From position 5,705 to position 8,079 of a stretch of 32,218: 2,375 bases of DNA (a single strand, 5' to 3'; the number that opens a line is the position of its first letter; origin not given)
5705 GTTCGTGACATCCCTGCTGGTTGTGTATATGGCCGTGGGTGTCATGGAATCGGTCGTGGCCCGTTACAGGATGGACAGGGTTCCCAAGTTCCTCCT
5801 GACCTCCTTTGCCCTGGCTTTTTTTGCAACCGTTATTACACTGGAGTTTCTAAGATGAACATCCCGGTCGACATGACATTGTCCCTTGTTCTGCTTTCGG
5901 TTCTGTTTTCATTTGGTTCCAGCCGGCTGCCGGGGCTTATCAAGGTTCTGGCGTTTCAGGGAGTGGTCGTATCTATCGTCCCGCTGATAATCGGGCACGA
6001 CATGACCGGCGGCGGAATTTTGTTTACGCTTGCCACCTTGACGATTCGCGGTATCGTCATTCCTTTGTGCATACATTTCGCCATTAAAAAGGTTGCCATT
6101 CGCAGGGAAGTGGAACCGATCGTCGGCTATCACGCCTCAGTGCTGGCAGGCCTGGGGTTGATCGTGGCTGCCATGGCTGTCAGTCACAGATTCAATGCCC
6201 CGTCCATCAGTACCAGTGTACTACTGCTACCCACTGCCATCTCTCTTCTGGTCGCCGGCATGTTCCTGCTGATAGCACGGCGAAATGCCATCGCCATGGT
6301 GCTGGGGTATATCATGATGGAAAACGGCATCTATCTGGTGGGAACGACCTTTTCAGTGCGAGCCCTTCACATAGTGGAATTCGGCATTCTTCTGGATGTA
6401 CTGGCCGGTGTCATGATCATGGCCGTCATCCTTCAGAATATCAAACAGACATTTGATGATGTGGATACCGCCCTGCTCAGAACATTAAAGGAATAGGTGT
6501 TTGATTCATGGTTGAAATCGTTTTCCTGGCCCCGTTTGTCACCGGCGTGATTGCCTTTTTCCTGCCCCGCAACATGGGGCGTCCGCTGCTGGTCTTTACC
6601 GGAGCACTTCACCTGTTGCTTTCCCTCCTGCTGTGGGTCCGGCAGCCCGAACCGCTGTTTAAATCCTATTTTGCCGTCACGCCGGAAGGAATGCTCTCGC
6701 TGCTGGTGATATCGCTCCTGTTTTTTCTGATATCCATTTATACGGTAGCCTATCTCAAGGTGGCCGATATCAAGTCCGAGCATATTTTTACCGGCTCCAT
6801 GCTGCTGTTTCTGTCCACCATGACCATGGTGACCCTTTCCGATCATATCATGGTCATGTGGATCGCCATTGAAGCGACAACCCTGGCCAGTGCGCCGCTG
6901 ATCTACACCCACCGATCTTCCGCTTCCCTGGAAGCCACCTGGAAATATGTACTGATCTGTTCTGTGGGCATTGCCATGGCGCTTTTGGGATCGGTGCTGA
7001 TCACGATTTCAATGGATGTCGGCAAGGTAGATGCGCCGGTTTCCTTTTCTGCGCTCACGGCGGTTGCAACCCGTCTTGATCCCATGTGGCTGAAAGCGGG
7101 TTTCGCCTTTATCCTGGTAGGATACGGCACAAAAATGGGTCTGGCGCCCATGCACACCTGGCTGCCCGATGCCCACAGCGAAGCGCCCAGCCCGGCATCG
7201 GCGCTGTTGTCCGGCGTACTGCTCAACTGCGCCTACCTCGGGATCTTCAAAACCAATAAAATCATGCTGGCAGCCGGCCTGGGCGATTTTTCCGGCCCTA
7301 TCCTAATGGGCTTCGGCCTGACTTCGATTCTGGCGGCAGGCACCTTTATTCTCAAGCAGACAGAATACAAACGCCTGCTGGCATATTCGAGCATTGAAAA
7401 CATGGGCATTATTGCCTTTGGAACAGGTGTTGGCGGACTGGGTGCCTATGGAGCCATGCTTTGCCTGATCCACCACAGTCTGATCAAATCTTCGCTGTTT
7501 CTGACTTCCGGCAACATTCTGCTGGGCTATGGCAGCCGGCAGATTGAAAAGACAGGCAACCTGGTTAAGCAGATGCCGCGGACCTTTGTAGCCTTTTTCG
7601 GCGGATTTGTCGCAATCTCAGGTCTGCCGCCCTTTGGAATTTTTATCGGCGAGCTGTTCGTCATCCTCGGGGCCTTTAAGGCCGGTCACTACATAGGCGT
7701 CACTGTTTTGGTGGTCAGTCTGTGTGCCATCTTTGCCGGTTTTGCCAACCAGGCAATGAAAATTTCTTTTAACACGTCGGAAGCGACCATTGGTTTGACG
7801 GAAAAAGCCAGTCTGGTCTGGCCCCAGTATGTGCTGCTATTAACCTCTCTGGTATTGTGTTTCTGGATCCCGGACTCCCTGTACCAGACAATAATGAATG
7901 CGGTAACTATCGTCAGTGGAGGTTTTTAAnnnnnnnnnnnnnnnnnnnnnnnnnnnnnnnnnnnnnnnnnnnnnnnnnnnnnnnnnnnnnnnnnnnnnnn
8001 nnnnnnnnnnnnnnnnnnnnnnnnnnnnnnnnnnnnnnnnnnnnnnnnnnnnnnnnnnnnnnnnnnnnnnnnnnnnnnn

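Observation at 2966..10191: Six-gene Ech/Hyf-hydrogenase-related (Ehr-type) membrane complex whose large subunit has lost every [NiFe] ligand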

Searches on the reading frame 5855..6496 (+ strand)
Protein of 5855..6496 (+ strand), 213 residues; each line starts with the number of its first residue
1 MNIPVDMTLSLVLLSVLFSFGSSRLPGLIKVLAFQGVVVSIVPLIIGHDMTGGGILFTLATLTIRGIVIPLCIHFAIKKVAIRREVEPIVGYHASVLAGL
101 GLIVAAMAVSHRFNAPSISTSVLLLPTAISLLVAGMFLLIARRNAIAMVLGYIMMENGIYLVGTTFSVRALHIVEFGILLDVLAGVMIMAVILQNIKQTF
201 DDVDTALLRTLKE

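Call 4: search_protein_families(library=pfam, proteins=[window:5855-6496:+])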
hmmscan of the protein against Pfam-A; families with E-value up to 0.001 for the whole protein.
window:5855-6496:+ (213 aa): 1 family
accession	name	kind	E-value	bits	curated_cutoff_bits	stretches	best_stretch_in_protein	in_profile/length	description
PF00420.29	Oxidored_q2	-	2.4e-05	24.5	26.1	1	127-212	5-94/95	NADH-ubiquinone/plastoquinone oxidoreductase chain 4L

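Call 5: search_protein_families(library=ncbifam, proteins=[window:5855-6496:+], max_evalue=0.001)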
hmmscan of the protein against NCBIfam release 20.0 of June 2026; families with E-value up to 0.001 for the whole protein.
window:5855-6496:+ (213 aa): 1 family
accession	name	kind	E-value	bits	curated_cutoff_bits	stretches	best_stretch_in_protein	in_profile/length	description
NF008556.0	PRK11492.1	equivalog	8.2e-21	74.9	136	1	6-212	8-215/216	hydrogenase 4 membrane subunit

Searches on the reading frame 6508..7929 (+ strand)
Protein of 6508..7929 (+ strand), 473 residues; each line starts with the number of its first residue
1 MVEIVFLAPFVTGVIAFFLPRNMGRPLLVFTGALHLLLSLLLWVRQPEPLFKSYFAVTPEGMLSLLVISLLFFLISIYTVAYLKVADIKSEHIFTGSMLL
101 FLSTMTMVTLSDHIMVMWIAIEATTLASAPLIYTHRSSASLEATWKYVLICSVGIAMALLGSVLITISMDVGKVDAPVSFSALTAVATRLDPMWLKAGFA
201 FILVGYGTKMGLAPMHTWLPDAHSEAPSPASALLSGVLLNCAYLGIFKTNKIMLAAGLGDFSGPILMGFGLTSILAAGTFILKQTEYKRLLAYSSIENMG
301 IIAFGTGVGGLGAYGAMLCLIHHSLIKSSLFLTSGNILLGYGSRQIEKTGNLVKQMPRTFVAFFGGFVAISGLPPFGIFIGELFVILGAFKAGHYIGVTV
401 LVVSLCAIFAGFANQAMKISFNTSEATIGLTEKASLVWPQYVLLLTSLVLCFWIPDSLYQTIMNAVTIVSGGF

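Call 4: search_protein_families(library=pfam, proteins=[window:6508-7929:+])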
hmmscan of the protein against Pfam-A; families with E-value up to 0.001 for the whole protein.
window:6508-7929:+ (473 aa): 1 family
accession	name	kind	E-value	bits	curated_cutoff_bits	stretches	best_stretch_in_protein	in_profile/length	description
PF00361.26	Proton_antipo_M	-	7e-51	173.6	21.5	1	111-404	1-290/294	NADH:quinone oxidoreductase/Mrp antiporter, TM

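Call 5: search_protein_families(library=ncbifam, proteins=[window:6508-7929:+], max_evalue=0.001)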
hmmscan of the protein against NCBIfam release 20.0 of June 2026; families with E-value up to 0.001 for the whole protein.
window:6508-7929:+ (473 aa): 69 families (the best 25 are shown)
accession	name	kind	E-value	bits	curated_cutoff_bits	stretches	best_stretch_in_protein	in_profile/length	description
NF005044.0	PRK06458.1-4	equivalog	1.5e-100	337.5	610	1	52-469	67-494/531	hydrogenase 4 subunit F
NF005045.0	PRK06458.1-5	equivalog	1.1e-86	291.8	543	1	47-471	54-484/484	hydrogenase 4 subunit F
NF005041.0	PRK06458.1-1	equivalog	2.7e-85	287.4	951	1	34-472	43-497/526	hydrogenase 4 subunit F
NF005043.0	PRK06458.1-3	equivalog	1.1e-76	258.7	533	1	5-465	12-478/483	hydrogenase 4 subunit F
NF005042.0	PRK06458.1-2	equivalog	8.5e-72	242.6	437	1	4-433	6-414/439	hydrogenase 4 subunit F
NF006427.0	PRK08676.1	equivalog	6.2e-68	229.9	511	1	30-467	32-481/486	hydrogenase membrane subunit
NF005086.0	PRK06521.1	equivalog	4e-61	207.3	667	1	63-402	84-426/669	hydrogenase 4 subunit B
NF006418.0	PRK08667.1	equivalog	2.4e-44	151.9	794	1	55-410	73-431/644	hydrogenase membrane subunit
TIGR01972.1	NDH_I_M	subfamily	1.8e-43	148.9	263.8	1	63-453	79-463/486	NADH-quinone oxidoreductase subunit M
NF006241.0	PRK08377.1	equivalog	5.9e-42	144.3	645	1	57-462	76-470/494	NADH dehydrogenase subunit N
NF006240.0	PRK08376.1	subfamily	5.3e-37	127.9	662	1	55-464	86-501/521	putative monovalent cation/H+ antiporter subunit D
NF009212.0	PRK12561.1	subfamily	1.7e-36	126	645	1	65-407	91-424/531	NAD(P)H-quinone oxidoreductase subunit 4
TIGR01770.1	NDH_I_N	subfamily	2.3e-36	125.8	332.6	1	11-423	16-435/472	NADH-quinone oxidoreductase subunit NuoN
NF006419.0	PRK08668.1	equivalog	3.7e-35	121.8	617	1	3-394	5-405/613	NADH dehydrogenase subunit M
NF005097.0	PRK06525.1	equivalog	7.4e-35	120.6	430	1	61-445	78-466/480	hydrogenase 4 subunit D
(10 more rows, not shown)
